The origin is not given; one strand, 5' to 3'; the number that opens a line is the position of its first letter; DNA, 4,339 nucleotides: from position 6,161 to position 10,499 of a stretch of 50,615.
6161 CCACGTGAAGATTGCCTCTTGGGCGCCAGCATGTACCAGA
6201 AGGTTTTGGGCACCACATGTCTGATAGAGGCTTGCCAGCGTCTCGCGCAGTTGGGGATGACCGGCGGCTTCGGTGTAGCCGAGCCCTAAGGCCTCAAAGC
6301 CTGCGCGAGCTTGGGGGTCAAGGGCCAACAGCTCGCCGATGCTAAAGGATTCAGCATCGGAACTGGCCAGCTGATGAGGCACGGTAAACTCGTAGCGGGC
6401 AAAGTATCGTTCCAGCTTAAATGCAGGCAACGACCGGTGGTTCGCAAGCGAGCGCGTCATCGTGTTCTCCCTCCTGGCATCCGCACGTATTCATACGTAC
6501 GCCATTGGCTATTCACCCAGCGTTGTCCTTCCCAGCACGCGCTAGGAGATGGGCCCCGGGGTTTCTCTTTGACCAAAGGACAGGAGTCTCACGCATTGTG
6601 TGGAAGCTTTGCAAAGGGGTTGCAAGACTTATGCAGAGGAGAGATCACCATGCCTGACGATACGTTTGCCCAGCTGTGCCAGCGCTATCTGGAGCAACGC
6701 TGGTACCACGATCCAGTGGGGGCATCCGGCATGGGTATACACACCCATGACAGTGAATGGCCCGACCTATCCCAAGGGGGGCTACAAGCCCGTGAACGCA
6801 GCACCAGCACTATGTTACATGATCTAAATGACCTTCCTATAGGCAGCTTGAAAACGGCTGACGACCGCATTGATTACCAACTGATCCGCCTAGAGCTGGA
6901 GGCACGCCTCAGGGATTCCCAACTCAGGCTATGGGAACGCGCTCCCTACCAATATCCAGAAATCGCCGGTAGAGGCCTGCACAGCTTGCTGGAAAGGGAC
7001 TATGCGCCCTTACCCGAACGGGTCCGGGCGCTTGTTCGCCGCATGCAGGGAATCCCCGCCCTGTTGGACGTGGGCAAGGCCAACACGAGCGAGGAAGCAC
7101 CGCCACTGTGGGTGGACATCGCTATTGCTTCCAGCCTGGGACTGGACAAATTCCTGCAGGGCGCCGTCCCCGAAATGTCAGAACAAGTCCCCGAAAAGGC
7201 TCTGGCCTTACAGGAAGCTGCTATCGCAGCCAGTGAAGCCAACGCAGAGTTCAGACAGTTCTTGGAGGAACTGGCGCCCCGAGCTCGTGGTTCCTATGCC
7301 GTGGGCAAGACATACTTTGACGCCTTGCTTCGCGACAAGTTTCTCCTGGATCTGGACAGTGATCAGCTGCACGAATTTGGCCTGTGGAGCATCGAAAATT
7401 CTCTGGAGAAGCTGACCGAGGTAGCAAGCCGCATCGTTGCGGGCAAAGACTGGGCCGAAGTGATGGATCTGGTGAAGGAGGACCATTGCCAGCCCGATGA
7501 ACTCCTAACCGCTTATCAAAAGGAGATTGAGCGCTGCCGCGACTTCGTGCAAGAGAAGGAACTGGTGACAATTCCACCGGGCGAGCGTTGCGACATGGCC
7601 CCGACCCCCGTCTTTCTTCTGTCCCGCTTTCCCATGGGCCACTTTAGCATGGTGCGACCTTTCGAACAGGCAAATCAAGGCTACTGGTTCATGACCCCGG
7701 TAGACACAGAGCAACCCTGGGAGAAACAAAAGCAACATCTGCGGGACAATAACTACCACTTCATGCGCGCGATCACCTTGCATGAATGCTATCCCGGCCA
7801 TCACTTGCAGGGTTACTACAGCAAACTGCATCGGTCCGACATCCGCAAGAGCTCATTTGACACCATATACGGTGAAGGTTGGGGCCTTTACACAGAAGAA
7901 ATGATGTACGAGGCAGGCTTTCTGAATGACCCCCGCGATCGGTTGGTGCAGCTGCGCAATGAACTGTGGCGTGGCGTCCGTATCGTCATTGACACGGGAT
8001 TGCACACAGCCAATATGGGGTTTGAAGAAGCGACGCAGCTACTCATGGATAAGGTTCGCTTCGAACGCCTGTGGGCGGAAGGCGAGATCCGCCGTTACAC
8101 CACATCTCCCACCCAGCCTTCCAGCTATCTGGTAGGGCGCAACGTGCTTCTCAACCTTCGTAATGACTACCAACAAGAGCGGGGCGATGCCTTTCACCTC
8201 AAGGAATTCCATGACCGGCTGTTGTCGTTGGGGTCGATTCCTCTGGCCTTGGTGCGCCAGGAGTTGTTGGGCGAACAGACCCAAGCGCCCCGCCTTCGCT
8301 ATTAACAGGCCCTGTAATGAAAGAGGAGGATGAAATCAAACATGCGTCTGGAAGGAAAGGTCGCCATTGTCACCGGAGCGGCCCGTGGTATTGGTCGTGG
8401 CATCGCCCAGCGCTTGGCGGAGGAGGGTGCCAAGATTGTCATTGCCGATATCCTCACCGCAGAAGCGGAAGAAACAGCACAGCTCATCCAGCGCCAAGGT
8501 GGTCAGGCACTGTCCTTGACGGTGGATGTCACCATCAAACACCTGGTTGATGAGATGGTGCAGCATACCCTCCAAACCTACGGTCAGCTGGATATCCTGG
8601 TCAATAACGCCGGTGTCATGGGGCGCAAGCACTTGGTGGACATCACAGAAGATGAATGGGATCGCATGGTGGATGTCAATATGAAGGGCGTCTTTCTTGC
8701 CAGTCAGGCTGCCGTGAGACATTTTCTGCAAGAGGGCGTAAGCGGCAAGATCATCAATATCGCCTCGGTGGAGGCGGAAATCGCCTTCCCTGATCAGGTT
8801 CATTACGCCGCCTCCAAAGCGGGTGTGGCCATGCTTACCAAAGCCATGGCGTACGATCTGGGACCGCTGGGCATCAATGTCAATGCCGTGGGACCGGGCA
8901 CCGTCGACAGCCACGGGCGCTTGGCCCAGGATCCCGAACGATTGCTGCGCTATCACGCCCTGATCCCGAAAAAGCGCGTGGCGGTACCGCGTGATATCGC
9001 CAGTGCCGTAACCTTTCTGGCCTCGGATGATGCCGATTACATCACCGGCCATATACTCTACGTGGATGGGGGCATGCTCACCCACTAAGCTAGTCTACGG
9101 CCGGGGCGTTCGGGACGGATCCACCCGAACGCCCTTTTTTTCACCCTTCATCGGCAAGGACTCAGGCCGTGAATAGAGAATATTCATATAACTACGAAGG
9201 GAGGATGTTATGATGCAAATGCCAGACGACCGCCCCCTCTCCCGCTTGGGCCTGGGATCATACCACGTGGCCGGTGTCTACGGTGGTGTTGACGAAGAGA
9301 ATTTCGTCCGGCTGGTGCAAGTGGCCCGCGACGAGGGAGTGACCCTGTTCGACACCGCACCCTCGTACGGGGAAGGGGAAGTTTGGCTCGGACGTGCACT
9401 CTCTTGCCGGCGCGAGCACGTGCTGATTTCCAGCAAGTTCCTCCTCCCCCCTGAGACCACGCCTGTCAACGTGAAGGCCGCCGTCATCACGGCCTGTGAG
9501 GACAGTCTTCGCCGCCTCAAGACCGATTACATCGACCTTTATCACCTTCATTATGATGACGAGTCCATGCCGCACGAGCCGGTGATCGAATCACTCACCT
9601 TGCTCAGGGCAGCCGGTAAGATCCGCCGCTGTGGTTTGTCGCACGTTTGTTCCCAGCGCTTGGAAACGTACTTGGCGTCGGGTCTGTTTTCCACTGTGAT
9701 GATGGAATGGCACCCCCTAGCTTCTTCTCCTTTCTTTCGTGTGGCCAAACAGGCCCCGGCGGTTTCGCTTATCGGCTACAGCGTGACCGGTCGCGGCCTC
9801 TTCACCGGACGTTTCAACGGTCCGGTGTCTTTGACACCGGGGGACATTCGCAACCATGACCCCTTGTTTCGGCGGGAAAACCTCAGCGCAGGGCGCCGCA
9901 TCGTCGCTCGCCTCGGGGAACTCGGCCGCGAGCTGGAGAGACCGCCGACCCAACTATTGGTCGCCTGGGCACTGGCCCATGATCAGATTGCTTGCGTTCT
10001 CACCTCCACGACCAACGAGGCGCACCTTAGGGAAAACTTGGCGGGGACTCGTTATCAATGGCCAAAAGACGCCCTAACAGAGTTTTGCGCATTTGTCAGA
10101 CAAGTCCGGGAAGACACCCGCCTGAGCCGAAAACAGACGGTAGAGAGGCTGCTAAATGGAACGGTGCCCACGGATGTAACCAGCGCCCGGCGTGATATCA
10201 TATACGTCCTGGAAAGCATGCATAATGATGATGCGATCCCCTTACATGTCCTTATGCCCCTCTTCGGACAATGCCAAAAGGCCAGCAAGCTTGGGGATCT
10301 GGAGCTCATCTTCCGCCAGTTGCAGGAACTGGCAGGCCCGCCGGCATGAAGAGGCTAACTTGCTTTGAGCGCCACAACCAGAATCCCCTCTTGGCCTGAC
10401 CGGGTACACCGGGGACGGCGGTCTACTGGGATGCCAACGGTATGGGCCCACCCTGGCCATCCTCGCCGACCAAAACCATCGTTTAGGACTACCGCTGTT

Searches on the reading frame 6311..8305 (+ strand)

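Call 46: search_protein_families(library=pfam, proteins=[window:6311-8305:+], max_evalue=0.00001)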
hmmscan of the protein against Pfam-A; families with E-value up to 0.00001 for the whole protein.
window:6311-8305:+ (664 aa): 1 family
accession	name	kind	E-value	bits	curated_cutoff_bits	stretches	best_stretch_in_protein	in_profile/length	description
PF05960.17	DUF885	-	3.5e-99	334.3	32.4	1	135-652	1-532/532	Bacterial protein of unknown function (DUF885)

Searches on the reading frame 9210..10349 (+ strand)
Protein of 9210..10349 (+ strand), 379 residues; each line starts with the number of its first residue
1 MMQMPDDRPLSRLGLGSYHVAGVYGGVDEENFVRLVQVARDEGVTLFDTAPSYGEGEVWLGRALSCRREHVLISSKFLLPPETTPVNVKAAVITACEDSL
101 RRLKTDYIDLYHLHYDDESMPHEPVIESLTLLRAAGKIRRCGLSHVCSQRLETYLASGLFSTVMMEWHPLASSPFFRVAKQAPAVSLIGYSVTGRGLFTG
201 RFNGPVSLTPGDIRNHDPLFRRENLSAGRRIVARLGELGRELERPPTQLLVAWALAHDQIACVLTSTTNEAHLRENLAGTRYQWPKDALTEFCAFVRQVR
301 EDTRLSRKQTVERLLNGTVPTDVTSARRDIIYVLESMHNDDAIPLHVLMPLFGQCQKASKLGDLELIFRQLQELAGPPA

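Call 44: find_encoding_contigs(protein=window:9210-10349:+, flank=10000, max_places=1)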
Protein window:9210-10349:+ (379 aa): no gene with exactly this product is on record in the collection.

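Call 46: search_protein_families(library=pfam, proteins=[window:9210-10349:+], max_evalue=0.00001)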
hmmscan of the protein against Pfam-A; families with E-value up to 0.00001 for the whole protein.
window:9210-10349:+ (379 aa): 1 family
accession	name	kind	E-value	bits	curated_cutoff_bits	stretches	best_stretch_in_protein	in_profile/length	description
PF00248.27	Aldo_ket_red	-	1.1e-43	149.8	24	1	12-279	1-273/291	Aldo/keto reductase family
